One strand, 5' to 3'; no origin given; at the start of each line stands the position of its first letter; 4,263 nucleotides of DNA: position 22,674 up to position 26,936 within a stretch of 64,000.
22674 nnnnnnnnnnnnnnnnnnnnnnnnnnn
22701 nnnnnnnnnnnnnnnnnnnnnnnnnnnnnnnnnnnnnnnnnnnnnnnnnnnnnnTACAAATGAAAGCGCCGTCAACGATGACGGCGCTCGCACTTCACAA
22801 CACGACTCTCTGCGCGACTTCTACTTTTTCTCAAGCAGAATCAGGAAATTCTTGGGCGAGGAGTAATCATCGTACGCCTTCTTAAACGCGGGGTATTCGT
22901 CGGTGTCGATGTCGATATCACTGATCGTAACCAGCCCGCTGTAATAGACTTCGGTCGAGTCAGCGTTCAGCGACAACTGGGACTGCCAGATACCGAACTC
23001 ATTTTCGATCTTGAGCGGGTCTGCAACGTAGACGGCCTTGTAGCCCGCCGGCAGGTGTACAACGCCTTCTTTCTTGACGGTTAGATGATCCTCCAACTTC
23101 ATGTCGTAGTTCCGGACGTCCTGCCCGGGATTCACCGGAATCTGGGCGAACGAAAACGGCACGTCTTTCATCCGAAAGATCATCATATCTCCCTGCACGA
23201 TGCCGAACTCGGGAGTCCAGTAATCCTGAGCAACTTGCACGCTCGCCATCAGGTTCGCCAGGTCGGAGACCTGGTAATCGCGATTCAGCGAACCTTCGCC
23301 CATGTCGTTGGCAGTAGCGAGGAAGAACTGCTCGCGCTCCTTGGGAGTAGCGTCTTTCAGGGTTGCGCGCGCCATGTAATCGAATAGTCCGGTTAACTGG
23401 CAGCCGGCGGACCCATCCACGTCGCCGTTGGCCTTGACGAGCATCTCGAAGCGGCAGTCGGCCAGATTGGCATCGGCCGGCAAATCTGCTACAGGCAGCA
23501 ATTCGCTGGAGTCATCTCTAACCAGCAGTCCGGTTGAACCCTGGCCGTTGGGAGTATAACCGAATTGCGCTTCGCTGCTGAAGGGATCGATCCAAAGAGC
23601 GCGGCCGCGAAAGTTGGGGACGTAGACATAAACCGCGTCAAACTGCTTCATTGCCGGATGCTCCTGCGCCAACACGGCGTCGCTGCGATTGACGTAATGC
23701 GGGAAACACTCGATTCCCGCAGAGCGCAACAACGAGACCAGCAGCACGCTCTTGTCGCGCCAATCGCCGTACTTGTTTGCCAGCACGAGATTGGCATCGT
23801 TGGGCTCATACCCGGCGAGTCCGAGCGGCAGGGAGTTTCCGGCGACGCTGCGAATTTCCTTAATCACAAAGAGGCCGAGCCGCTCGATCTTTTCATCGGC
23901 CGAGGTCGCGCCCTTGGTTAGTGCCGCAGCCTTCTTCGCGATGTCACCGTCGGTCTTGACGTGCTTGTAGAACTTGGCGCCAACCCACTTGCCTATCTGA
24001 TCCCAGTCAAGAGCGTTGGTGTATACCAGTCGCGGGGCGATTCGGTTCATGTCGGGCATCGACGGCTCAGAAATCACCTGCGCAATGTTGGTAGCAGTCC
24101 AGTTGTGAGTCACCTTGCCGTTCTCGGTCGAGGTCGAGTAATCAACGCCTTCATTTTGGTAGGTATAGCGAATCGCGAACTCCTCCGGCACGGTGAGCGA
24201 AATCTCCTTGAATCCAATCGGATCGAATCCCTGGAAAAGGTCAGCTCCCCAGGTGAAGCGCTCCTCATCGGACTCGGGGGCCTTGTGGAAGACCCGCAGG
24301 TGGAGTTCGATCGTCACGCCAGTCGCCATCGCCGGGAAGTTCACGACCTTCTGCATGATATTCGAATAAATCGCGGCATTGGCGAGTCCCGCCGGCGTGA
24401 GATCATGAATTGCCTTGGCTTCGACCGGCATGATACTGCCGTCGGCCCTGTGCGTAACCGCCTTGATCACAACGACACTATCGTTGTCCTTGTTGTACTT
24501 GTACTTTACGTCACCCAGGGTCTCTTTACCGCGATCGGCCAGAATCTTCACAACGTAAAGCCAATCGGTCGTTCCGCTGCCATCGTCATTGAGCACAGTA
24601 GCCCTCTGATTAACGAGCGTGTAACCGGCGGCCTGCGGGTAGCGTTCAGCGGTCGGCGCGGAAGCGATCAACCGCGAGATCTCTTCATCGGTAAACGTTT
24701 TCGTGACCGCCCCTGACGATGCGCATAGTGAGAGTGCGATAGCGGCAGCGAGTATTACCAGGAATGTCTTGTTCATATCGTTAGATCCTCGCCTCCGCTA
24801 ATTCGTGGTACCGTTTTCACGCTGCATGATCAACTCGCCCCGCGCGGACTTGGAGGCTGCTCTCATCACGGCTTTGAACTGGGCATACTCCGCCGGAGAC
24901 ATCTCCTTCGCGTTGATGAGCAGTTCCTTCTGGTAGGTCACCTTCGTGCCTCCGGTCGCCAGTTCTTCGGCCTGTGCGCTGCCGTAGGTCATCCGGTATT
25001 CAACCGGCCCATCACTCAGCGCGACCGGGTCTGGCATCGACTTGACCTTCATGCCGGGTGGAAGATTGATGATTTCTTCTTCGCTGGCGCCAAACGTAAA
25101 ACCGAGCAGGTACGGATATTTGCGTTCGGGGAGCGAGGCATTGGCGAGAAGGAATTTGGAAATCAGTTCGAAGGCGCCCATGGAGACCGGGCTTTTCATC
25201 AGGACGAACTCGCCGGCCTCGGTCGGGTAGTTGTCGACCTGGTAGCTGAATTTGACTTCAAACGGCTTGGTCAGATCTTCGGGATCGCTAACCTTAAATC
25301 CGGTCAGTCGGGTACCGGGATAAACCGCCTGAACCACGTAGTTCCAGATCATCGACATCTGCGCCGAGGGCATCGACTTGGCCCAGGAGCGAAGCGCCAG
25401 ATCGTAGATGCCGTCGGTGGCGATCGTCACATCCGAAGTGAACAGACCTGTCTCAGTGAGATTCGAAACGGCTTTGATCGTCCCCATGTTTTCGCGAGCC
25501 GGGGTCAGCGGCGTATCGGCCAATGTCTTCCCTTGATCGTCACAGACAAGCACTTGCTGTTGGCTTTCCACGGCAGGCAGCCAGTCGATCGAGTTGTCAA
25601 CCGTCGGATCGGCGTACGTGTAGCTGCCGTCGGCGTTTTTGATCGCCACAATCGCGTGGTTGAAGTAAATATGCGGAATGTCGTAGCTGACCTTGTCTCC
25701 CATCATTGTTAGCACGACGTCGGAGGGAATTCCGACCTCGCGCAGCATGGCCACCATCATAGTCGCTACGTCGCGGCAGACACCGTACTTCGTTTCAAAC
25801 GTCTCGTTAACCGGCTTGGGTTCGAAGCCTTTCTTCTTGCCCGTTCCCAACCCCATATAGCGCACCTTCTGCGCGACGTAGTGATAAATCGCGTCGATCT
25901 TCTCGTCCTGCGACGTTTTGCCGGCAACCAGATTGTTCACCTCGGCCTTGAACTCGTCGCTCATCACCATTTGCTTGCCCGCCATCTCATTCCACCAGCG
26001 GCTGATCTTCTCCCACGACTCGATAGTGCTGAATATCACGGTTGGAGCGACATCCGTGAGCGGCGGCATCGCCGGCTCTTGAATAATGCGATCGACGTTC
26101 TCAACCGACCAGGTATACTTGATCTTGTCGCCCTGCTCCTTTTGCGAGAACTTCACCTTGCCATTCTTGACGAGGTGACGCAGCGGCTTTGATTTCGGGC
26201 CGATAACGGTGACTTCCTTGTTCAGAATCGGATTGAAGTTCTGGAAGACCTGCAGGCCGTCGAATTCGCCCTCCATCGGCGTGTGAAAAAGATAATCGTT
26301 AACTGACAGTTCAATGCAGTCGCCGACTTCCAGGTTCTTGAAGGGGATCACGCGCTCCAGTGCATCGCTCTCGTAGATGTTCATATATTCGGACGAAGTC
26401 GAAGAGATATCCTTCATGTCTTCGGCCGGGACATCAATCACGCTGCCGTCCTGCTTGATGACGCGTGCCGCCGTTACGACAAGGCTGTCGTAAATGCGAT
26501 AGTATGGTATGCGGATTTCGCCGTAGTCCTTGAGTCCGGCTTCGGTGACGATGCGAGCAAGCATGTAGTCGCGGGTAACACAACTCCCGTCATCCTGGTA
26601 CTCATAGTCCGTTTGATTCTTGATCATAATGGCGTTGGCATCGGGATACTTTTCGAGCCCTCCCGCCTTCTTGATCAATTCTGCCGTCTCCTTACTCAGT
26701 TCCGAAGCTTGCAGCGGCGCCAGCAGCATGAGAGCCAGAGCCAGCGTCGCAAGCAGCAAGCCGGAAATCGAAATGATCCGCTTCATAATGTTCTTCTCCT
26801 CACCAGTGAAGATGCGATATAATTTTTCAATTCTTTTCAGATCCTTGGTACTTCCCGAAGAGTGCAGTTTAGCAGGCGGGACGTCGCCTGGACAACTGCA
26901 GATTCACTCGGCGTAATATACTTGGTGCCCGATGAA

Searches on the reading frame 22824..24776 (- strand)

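Call 10: search_protein_families(library=pfam, proteins=[window:22824-24776:-], max_evalue=0.01)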
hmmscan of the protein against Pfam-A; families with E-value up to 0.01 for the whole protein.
window:22824-24776:- (651 aa): 2 families
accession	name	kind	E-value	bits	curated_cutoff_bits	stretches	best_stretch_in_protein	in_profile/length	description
PF12969.12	DUF3857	-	1.7e-27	97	24.6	1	65-233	2-168/170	Domain of Unknown Function with PDB structure (DUF3857)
PF01841.26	Transglut_core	-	0.00022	21.9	23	1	283-357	4-72/108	Transglutaminase-like superfamily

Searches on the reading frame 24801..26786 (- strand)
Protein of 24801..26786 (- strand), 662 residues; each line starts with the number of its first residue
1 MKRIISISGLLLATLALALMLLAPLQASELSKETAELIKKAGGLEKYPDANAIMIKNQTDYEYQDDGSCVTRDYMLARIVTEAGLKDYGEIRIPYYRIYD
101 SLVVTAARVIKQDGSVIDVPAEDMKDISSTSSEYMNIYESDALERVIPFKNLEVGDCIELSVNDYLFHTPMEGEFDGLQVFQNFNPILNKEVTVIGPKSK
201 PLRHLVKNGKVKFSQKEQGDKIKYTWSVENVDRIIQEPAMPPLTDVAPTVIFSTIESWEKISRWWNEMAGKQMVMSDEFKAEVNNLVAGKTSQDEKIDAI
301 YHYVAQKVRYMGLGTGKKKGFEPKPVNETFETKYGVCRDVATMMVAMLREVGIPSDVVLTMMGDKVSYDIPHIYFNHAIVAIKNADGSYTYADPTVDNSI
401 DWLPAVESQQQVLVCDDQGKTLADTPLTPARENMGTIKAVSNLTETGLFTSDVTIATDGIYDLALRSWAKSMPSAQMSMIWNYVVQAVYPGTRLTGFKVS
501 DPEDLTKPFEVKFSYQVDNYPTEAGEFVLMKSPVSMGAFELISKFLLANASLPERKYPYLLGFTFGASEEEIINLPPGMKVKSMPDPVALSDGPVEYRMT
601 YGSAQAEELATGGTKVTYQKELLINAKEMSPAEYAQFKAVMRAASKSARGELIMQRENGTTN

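Call 10: search_protein_families(library=pfam, proteins=[window:24801-26786:-], max_evalue=0.01)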
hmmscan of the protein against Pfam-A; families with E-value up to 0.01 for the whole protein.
window:24801-26786:- (662 aa): 3 families
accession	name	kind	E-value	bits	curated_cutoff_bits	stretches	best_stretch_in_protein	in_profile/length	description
PF12969.12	DUF3857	-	1.7e-28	100.2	24.6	1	66-232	2-167/170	Domain of Unknown Function with PDB structure (DUF3857)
PF01841.26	Transglut_core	-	1.1e-14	55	23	1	284-394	5-108/108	Transglutaminase-like superfamily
PF04473.18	DUF553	-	5.9e-05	23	20.5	1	291-387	13-106/140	Transglutaminase-like domain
